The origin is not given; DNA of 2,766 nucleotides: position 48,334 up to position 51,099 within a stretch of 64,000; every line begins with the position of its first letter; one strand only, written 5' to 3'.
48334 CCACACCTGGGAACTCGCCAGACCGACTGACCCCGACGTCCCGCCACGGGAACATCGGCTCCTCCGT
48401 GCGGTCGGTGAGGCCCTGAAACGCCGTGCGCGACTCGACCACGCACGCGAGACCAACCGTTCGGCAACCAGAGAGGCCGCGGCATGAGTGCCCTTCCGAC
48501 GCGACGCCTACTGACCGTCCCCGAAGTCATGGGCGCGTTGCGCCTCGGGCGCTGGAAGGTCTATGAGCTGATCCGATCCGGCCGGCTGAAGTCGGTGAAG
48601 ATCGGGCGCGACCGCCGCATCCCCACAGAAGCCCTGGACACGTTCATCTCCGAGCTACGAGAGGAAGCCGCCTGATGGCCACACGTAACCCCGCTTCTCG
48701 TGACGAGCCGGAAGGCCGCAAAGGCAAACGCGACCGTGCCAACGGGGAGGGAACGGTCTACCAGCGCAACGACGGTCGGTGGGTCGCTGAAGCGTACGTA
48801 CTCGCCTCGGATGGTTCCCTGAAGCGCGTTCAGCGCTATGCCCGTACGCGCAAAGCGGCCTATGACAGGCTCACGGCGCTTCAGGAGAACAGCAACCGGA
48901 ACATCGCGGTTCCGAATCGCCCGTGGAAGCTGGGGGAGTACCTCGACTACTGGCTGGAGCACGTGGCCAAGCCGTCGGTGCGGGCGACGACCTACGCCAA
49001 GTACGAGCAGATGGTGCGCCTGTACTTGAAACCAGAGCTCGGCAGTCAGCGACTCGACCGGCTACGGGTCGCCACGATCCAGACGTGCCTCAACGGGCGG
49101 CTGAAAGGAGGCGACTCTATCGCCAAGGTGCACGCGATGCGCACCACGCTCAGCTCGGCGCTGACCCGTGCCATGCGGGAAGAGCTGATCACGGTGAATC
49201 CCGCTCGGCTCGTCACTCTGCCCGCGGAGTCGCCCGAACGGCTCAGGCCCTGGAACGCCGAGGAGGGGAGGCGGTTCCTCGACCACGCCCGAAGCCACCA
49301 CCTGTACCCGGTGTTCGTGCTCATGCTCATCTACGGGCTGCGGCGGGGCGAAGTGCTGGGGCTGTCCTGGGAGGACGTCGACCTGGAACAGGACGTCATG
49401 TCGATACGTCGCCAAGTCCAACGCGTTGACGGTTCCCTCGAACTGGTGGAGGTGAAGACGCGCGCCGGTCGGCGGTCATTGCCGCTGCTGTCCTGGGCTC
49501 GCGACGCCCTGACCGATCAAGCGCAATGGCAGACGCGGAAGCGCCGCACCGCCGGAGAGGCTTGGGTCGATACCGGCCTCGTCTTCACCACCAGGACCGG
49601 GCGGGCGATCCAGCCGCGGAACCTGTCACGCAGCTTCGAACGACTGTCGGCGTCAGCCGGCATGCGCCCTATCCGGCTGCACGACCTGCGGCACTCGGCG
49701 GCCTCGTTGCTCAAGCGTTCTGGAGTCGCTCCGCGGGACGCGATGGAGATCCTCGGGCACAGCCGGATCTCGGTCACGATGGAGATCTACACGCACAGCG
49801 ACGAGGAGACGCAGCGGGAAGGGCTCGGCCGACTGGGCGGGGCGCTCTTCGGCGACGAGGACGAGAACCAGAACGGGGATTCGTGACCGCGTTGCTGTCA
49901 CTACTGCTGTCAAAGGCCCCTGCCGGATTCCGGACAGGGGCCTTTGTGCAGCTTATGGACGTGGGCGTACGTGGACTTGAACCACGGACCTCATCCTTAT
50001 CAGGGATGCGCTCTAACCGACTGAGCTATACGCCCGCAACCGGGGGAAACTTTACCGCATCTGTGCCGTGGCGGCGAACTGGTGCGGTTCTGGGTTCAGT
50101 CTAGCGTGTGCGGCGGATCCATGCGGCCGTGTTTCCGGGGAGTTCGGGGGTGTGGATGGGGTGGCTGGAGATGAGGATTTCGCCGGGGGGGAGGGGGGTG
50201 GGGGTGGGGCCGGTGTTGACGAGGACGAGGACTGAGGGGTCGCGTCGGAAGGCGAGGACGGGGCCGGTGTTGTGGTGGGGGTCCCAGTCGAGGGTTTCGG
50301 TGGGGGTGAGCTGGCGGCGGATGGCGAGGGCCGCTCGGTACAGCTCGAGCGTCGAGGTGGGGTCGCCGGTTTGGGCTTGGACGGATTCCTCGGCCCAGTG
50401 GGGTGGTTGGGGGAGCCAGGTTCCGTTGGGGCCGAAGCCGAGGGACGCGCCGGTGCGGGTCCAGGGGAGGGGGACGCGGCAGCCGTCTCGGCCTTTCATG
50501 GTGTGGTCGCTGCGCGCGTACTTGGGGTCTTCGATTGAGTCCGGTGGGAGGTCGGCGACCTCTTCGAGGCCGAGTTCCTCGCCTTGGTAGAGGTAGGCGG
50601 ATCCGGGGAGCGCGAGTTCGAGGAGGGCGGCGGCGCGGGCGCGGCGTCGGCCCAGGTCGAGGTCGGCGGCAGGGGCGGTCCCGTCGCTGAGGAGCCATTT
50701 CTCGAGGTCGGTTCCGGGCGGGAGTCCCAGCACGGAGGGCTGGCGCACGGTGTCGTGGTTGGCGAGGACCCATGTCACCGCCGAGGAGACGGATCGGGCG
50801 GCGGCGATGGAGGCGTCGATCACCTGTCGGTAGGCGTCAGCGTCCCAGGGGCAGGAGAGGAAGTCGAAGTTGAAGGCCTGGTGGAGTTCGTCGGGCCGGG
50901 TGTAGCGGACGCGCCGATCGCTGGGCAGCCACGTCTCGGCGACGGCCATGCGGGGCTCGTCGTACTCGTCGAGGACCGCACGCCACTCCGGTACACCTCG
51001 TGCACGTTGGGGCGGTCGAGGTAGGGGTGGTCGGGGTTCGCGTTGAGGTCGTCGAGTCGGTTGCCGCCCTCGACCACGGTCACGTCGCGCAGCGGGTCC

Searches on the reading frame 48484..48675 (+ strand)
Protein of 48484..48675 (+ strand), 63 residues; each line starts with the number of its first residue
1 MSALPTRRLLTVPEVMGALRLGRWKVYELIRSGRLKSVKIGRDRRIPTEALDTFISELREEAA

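Call 59: search_protein_families(library=pfam, proteins=[window:48484-48675:+], max_evalue=0.001)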
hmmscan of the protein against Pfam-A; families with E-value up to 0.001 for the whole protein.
window:48484-48675:+ (63 aa): 1 family
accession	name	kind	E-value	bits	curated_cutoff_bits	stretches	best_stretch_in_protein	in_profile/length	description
PF12728.13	HTH_17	-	3.8e-12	46.7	27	1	9-57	1-49/51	Helix-turn-helix domain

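Call 60: search_protein_families(library=ncbifam, proteins=[window:48484-48675:+], max_evalue=0.001)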
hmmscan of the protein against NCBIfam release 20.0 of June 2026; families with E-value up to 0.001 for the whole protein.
window:48484-48675:+ (63 aa): 1 family
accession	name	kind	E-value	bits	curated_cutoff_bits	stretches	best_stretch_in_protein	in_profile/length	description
TIGR01764.1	excise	domain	1.6e-11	44.4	28.8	1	9-56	1-48/49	excisionase family DNA-binding protein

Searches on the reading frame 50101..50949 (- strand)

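Call 59: search_protein_families(library=pfam, proteins=[window:50101-50949:-], max_evalue=0.001)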
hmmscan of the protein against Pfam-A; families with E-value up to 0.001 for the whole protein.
window:50101-50949:- (282 aa): 1 family
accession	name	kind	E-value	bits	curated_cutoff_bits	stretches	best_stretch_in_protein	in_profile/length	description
PF00128.31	Alpha-amylase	-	1.1e-15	58.2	22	1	22-213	258-439/446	Alpha amylase, catalytic domain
